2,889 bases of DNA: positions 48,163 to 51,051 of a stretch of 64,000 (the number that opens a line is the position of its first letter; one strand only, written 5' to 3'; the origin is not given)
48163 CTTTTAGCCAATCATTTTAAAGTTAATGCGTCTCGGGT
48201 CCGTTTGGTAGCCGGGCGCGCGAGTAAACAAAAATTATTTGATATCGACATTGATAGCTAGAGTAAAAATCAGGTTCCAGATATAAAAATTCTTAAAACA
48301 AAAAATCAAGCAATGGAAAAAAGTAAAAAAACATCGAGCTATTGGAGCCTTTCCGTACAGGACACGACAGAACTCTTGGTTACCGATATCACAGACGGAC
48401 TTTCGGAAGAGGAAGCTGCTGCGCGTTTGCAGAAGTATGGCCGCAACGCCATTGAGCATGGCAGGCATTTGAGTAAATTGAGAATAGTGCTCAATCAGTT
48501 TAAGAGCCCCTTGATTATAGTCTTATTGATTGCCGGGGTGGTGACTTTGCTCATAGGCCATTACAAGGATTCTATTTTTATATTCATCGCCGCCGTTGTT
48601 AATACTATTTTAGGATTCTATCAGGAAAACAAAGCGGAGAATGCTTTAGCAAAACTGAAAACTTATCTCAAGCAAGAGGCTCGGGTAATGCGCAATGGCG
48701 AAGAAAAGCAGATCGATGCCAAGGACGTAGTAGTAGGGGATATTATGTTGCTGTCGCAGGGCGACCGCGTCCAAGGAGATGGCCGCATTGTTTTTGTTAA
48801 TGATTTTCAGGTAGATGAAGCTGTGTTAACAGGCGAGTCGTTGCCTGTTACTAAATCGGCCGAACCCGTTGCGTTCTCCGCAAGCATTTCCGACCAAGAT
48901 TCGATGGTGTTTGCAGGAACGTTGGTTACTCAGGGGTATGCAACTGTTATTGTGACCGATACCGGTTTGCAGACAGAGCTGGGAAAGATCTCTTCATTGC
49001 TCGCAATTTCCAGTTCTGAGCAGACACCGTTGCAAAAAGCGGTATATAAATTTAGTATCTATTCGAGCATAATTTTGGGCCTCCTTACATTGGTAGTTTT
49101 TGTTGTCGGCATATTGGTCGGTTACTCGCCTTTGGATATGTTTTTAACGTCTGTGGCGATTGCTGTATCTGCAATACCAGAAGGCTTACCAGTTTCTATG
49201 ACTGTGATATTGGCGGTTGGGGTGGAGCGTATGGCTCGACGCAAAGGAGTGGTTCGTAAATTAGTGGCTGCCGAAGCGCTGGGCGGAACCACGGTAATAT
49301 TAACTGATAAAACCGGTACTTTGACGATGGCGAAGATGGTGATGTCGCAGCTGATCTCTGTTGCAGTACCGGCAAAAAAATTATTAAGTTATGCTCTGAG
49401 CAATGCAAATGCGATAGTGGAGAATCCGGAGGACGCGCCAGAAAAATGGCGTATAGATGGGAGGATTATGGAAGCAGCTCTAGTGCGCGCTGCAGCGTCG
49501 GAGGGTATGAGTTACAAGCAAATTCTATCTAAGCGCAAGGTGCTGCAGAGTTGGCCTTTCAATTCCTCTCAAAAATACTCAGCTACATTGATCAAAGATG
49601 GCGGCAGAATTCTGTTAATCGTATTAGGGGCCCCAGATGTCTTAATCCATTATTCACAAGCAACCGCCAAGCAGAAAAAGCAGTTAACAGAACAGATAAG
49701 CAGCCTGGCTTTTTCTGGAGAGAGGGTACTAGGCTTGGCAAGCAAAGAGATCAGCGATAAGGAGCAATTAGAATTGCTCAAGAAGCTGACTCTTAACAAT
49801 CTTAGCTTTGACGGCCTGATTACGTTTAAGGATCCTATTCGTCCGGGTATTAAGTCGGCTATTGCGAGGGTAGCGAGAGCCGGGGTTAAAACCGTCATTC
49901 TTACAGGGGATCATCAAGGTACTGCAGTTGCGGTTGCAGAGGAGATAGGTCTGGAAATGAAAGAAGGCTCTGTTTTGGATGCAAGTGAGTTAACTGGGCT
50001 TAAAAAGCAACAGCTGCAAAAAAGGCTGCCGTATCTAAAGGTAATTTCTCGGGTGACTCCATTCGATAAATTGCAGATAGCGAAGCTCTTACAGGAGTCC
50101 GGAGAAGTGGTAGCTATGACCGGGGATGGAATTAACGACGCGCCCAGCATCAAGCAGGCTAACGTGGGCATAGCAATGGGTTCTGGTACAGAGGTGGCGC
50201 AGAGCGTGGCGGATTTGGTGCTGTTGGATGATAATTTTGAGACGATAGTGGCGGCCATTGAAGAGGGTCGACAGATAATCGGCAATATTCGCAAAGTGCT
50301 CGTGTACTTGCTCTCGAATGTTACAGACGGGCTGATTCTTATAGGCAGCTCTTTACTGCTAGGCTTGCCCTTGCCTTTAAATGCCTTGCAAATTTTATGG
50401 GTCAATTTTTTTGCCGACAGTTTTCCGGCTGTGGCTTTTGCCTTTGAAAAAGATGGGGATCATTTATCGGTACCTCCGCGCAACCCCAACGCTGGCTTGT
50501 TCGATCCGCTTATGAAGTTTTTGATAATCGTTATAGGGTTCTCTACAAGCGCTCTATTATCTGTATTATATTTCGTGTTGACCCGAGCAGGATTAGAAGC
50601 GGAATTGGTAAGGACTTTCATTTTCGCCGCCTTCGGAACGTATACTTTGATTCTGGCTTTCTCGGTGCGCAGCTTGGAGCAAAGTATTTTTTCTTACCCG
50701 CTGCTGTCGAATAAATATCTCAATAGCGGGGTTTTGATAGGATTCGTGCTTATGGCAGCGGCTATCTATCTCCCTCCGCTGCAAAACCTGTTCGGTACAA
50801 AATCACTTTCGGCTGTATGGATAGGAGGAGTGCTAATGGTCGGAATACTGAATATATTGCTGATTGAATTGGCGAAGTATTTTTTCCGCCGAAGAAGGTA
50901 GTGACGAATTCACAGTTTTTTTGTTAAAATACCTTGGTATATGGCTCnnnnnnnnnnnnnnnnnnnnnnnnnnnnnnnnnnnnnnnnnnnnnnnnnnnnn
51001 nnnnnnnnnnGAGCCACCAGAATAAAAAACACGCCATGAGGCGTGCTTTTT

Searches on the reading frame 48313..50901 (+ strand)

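Call 59: search_protein_families(library=ncbifam, proteins=[window:48313-50901:+], max_evalue=1e-20)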
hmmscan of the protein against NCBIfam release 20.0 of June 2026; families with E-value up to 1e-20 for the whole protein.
window:48313-50901:+ (862 aa): 18 families
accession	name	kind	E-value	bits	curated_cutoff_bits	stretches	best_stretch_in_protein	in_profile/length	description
TIGR01522.1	ATPase-IIA2_Ca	equivalog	7.6e-169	563.2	798.3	1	9-861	3-853/854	calcium-transporting P-type ATPase, PMR1-type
TIGR01116.1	ATPase-IIA1_Ca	equivalog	4.3e-136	455.1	703.4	2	59-350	1-289/799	calcium-translocating P-type ATPase, SERCA-type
TIGR01517.1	ATPase-IIB_Ca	equivalog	1.5e-118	397.3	507.05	1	19-852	45-874/882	calcium-translocating P-type ATPase, PMCA-type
TIGR01647.1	ATPase-IIIA_H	equivalog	4.6e-118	395.4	615.5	1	29-794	1-732/755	plasma-membrane proton-efflux P-type ATPase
TIGR01523.1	ATPase-IID_K-Na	equivalog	2.4e-114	383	645.05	2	360-855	437-986/997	potassium/sodium efflux P-type ATPase, fungal-type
TIGR01106.1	ATPase-IIC_X-K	subfamily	8.9e-102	341.6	946.1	2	12-347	19-365/997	Na,H/K antiporter P-type ATPase subunit alpha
TIGR01524.1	ATPase-IIIB_Mg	equivalog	2.1e-94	317.1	610.75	1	23-860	27-862/867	magnesium-translocating P-type ATPase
NF011702.0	PRK15122.1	subfamily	1.5e-88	297.8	975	1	21-859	41-900/907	magnesium-translocating P-type ATPase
TIGR01494.1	ATPase_P-type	subfamily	8.2e-83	278.4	62.3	2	89-348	1-233/478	HAD-IC family P-type ATPase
TIGR01525.1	ATPase-IB_hvy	subfamily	6.5e-74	249.8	346.25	2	71-549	5-427/560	heavy metal translocating P-type ATPase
TIGR01657.1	P-ATPase-V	hypoth_equivalog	5.4e-72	242.7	618.25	1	24-551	134-701/1055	ATP13A2 family polyamine export P-type ATPase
TIGR01512.1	ATPase-IB2_Cd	subfamily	3.5e-55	187.6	313.5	1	70-350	4-258/494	cadmium family heavy metal-translocating P-type ATPase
TIGR01511.1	ATPase-IB1_Cu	subfamily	1.1e-51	176.3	397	1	80-361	39-293/542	copper-translocating P-type ATPase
NF008262.1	PRK11033.1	equivalog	3.3e-47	161.4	1005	1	71-361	182-461/731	zinc/cadmium/mercury/lead-transporting ATPase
TIGR01497.1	kdpB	equivalog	1.3e-40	139.2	527.9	1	122-571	106-509/675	potassium-transporting ATPase subunit KdpB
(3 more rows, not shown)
